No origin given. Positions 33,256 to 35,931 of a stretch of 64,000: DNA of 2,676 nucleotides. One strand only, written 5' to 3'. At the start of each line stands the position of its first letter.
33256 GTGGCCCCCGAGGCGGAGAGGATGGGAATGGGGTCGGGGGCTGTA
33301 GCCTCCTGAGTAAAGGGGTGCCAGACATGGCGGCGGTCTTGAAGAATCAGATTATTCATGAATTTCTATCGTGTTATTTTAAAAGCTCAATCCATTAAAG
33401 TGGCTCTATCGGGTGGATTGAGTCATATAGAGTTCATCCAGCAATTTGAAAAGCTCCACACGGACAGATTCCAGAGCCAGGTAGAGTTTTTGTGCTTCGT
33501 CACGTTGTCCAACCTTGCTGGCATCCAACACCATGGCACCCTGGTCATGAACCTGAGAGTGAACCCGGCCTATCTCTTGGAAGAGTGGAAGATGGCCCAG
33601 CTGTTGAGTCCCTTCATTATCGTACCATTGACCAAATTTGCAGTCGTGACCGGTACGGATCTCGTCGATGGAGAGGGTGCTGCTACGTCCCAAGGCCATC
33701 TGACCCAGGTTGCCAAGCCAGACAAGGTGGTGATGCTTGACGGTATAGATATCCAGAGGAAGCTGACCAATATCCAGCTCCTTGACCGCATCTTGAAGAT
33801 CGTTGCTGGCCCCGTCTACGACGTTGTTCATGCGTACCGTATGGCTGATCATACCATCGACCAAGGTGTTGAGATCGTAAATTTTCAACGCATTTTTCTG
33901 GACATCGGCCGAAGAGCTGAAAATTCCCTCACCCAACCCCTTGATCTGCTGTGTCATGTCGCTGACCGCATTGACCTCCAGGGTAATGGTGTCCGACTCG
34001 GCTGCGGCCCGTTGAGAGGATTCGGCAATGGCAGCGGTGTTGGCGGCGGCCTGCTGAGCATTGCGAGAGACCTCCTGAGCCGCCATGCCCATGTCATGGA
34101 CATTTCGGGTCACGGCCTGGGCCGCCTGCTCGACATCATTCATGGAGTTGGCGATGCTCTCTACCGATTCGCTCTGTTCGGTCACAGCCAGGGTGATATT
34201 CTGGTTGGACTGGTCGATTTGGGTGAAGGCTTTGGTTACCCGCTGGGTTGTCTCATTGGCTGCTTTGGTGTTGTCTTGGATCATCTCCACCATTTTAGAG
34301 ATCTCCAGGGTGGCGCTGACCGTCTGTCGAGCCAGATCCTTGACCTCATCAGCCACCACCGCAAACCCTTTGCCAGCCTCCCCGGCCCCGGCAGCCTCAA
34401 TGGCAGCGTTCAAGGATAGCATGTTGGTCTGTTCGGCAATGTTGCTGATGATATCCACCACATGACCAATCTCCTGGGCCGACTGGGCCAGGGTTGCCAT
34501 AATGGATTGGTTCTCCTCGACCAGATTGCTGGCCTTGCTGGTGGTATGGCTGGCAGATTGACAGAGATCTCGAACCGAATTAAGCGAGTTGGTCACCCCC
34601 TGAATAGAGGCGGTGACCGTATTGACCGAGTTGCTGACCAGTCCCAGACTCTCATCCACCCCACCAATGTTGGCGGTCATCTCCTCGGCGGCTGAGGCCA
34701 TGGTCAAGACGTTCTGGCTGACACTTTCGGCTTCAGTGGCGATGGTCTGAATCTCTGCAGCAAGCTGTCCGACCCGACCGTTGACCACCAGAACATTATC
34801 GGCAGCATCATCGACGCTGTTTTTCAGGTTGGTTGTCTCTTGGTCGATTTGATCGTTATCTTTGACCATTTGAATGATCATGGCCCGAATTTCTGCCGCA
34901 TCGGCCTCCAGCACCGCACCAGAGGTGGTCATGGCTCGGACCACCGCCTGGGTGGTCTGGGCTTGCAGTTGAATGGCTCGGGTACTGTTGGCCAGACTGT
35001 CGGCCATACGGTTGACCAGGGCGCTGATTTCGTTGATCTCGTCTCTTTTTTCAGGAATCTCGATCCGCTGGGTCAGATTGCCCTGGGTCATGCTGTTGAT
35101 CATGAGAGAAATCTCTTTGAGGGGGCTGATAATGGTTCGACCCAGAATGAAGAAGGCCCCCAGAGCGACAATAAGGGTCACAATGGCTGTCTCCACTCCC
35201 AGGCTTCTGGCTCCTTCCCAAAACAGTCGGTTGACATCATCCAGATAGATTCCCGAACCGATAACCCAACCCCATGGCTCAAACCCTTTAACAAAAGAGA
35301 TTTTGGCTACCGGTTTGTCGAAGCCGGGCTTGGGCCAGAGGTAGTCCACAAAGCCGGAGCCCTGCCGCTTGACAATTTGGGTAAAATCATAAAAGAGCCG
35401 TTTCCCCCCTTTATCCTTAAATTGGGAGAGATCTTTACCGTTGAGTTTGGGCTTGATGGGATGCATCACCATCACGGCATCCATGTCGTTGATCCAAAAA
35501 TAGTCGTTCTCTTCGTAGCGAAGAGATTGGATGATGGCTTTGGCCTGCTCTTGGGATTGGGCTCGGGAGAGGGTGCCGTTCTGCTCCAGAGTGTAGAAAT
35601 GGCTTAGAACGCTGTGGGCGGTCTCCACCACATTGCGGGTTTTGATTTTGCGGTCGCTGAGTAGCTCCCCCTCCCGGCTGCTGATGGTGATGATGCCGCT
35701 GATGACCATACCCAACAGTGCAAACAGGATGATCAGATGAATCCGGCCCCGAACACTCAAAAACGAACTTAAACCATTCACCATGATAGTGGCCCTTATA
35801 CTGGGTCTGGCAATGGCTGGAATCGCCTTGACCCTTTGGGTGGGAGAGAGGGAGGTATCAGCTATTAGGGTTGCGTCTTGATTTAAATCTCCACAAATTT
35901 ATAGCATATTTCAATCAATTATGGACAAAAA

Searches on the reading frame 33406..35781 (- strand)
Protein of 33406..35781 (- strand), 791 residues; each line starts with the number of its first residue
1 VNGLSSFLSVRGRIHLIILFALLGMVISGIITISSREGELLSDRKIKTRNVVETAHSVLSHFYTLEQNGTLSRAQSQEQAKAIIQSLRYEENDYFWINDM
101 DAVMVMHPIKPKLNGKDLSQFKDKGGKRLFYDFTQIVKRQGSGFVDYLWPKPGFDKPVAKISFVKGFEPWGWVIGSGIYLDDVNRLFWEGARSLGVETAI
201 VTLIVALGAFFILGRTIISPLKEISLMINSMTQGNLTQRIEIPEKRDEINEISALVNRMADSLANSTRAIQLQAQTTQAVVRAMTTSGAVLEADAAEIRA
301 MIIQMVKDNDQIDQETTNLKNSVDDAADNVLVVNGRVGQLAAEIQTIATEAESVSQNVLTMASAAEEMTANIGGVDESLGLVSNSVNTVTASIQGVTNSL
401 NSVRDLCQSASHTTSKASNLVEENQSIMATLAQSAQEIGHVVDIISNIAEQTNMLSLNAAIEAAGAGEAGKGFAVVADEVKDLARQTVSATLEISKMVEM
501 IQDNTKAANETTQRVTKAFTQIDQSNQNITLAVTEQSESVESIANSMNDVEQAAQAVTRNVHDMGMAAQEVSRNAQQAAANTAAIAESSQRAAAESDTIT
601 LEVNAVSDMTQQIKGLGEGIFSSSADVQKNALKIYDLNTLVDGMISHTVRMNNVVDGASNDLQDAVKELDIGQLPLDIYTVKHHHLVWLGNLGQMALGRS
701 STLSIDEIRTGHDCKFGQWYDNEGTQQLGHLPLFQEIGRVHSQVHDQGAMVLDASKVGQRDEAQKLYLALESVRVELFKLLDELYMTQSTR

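Call 54: search_protein_families(library=pfam, proteins=[window:33406-35781:-], max_evalue=0.0001)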
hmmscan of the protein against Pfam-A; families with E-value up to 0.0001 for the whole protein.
window:33406-35781:- (791 aa): 5 families
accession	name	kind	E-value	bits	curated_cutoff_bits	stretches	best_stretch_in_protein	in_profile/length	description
PF08269.17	dCache_2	-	2.1e-44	152.3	26.5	1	26-184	28-187/298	Cache domain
PF17200.10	sCache_2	-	1.6e-43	148.8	25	1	43-192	4-154/155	Single Cache domain 2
PF00015.26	MCPsignal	-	2.4e-33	115.9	34.6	1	405-572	2-169/172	Methyl-accepting chemotaxis protein (MCP) signalling domain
PF13682.11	CZB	-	2e-14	54.1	29.4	1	685-750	1-62/64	Chemoreceptor zinc-binding domain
PF00672.30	HAMP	-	4.5e-11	43.3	25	1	213-263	2-51/53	HAMP domain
